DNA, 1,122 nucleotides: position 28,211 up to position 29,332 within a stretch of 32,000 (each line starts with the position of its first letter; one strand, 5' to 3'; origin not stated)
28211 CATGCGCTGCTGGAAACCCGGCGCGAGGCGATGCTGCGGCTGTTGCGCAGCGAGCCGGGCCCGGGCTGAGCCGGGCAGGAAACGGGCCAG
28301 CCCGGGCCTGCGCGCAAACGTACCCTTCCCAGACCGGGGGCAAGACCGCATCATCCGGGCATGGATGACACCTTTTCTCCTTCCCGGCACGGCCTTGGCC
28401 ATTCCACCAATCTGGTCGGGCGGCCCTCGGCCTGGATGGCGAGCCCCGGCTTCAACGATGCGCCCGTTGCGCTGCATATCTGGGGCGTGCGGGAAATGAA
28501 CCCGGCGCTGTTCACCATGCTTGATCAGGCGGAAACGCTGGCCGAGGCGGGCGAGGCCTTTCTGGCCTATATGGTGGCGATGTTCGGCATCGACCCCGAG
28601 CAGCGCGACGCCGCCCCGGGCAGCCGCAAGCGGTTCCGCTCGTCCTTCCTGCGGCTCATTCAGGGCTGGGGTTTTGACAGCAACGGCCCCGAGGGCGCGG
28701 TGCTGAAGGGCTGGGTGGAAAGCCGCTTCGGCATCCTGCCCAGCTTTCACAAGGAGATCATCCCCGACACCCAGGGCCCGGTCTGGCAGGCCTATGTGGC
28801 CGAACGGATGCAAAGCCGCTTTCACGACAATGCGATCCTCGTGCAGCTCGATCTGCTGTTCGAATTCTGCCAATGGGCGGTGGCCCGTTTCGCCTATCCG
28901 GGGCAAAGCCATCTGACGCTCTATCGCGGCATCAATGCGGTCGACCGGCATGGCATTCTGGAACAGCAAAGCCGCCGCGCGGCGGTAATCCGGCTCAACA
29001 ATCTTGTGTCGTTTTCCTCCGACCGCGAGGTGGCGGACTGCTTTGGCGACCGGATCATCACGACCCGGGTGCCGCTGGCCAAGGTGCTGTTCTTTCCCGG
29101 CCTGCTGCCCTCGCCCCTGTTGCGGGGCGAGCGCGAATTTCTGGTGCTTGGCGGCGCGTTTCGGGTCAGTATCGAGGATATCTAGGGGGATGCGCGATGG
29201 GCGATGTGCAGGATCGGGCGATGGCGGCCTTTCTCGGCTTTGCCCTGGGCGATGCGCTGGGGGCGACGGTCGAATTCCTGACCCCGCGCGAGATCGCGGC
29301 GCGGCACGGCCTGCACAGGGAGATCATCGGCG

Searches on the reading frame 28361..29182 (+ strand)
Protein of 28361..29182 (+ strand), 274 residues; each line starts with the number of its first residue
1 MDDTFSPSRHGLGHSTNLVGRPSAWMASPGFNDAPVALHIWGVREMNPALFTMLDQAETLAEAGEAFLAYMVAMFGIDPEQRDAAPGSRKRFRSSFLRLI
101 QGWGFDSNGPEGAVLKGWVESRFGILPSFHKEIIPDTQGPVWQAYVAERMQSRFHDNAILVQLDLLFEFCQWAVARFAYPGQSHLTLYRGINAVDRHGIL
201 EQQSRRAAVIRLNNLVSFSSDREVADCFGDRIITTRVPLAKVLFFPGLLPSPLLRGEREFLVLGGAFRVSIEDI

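Call 56: find_homologous_proteins(query=window:28361-29182:+, max_evalue=1e-10)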
Query window:28361-29182:+ (274 aa): 4189 proteins with E <= 1e-10 among 5153 candidates; the best 120 are listed.
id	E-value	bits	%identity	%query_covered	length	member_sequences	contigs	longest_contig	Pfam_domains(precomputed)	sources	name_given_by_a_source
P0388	1.3e-165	567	91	100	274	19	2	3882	PF07357.17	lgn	-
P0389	3.3e-163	559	89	100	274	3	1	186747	PF07357.17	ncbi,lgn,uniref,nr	ncbi:NAD+--dinitrogen-reductase ADP-D-ribosyltransferase [Rhodobacter viridis]|uniref:NAD+--dinitrog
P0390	2.5e-160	550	89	100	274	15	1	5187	PF07357.17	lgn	-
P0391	4.4e-160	549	88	100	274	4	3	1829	PF07357.17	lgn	-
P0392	1.5e-150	518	81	100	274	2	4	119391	PF07357.17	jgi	-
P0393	2.4e-150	517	84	100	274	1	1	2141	PF07357.17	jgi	jgi:NAD+--dinitrogen-reductase ADP-D-ribosyltransferase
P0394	5.5e-135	467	75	97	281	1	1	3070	PF07357.17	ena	-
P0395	2.7e-133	461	80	100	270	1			PF07357.17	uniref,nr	uniref:Dinitrogenase reductase ADP-ribosyltransferase n=1 Tax=Rhodobacter capsulatus TaxID=1061 RepI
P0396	4.2e-133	461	73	99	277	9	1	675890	PF07357.17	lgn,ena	-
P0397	2.0e-131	455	70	100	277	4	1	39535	PF07357.17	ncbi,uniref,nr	ncbi:NAD(+)--dinitrogen-reductase ADP-D-ribosyltransferase [Blastochloris sulfoviridis]|uniref:NAD(+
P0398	5.1e-131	454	70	97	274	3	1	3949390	PF07357.17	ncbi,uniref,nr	ncbi:NAD(+)--dinitrogen-reductase ADP-D-ribosyltransferase [Blastochloris tepida]|uniref:NAD(+)--din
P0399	1.3e-130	452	73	100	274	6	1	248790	PF07357.17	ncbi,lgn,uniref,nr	ncbi:NAD(+)--dinitrogen-reductase ADP-D-ribosyltransferase [Rhodovulum visakhapatnamense]|uniref:NAD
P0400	5.8e-129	447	71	100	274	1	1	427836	PF07357.17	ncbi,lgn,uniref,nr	ncbi:NAD(+)--dinitrogen-reductase ADP-D-ribosyltransferase [Rhodobacter sp. Har01]|uniref:NAD(+)--di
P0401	9.5e-129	446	71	97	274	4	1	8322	PF07357.17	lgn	-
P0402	2.0e-127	442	72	100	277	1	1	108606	PF07357.17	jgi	-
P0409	1.9e-126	439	70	100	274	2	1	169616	PF07357.17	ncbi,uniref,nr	ncbi:NAD(+)--dinitrogen-reductase ADP-D-ribosyltransferase [Rhodovastum atsumiense]|uniref:NAD(+)--d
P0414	9.6e-125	433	69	100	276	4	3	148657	PF07357.17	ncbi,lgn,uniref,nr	ncbi:NAD(+)--dinitrogen-reductase ADP-D-ribosyltransferase [Cereibacter sphaeroides]|uniref:NAD(+)--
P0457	1.7e-117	409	68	96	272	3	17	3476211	PF07357.17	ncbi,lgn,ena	ncbi:MAG: NAD(+)--dinitrogen-reductase ADP-D-ribosyltransferase [Rhodomicrobium sp.]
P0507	5.7e-109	381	65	95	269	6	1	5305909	PF07357.17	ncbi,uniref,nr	ncbi:NAD(+)--dinitrogen-reductase ADP-D-ribosyltransferase [Rhodopseudomonas palustris]|uniref:NAD(+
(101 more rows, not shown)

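Call 57: find_encoding_contigs(protein=P0414, flank=5000, max_places=1)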
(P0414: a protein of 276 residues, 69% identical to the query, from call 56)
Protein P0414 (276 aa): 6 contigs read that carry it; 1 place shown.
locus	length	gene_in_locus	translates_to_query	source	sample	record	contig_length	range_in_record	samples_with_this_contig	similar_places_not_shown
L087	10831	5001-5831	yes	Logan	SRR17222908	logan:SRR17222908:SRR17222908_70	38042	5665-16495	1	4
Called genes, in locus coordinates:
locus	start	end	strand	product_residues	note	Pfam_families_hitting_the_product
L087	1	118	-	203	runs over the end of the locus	PF21531:Rv2175c_wHTH (weak)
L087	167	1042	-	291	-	PF13417:GST_N_3 (weak), PF13409:GST_N_2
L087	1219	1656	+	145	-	PF01220:DHquinase_II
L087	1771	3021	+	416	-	PF25917:BSH_RND, PF25973:BSH_CzcB (faint), PF25944:Beta-barrel_RND (weak), PF25954:Beta-barrel_RND_2, PF25990:Beta-barrel_YknX (weak)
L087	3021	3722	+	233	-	PF02463:SMC_N (faint), PF00005:ABC_tran, PF13304:AAA_21 (faint)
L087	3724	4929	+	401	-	PF12704:MacB_PCD, PF02687:FtsX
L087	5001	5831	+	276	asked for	PF07357:DRAT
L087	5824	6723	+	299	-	PF03747:ADP_ribosyl_GH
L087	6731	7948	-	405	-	PF05706:CDKN3, PF22784:PTP-SAK, PF22785:Tc-R-P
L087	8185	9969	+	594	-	PF05992:SbmA_BacA, PF06472:ABC_membrane_2, PF00005:ABC_tran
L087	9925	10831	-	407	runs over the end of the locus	PF10091:Glycoamylase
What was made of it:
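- A Cereibacter sphaeroides strain that has draTG also has this gene beside it (call 57).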

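Call 58: find_encoding_contigs(protein=P0457, flank=5000, max_places=1)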
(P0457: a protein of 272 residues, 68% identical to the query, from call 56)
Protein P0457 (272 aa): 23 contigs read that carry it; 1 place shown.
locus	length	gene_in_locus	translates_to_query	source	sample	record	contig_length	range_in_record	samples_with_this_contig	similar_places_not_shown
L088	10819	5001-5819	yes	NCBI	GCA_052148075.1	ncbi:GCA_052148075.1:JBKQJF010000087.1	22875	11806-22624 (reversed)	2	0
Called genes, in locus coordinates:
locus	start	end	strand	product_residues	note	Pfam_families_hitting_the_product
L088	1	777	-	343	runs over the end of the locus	PF00009:GTP_EFTU, PF01926:MMR_HSR1 (weak), PF22042:EF-G_D2, PF03144:GTP_EFTU_D2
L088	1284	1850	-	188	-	PF00042:Globin (faint)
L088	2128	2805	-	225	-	PF10028:DUF2270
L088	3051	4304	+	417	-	PF00083:Sugar_tr, PF03137:OATP (faint), PF07690:MFS_1, PF06779:MFS_4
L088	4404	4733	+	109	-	PF00893:Multi_Drug_Res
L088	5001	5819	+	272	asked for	PF07357:DRAT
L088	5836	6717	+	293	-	PF03747:ADP_ribosyl_GH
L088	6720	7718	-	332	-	PF12146:Hydrolase_4, PF00561:Abhydrolase_1, PF12697:Abhydrolase_6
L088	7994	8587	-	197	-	-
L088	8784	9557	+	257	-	PF13579:Glyco_trans_4_4, PF13439:Glyco_transf_4 (weak)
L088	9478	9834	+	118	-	PF00534:Glycos_transf_1, PF13692:Glyco_trans_1_4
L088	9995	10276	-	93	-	-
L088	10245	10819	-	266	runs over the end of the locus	PF03372:Exo_endo_phos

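Call 59: find_encoding_contigs(protein=P0507, flank=5000, max_places=1)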
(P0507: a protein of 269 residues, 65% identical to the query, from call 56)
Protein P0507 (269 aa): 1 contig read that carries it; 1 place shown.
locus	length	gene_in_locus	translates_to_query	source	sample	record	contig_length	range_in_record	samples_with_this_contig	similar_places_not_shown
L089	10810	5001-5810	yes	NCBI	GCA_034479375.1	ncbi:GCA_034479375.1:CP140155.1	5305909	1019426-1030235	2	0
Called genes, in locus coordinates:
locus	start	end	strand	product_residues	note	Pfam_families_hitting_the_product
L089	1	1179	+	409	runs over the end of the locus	PF13458:Peripla_BP_6, PF01094:ANF_receptor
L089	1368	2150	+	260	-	PF01557:FAA_hydrolase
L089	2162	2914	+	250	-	PF00106:adh_short, PF08659:KR, PF13561:adh_short_C2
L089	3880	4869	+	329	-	PF14525:AraC_binding_2, PF12833:HTH_18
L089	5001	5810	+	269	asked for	PF07357:DRAT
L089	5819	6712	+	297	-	PF03747:ADP_ribosyl_GH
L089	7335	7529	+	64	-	-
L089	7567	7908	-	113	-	-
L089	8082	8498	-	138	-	PF01402:RHH_1, PF08753:NikR_C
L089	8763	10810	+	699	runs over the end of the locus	PF07715:Plug, PF00593:TonB_dep_Rec_b-barrel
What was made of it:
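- Closest known: DraT/DraG reversible ADP-ribosylation of the nitrogenase Fe protein. Different: It is not homologous to either protein, is transcribed convergently, and is absent from some draTG loci (calls 58, 59).
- Rhodomicrobium and Rhodopseudomonas palustris draTG loci lack the gene nearby (calls 58, 59).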

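Call 60: find_encoding_contigs(protein=P0409, flank=5000, max_places=1)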
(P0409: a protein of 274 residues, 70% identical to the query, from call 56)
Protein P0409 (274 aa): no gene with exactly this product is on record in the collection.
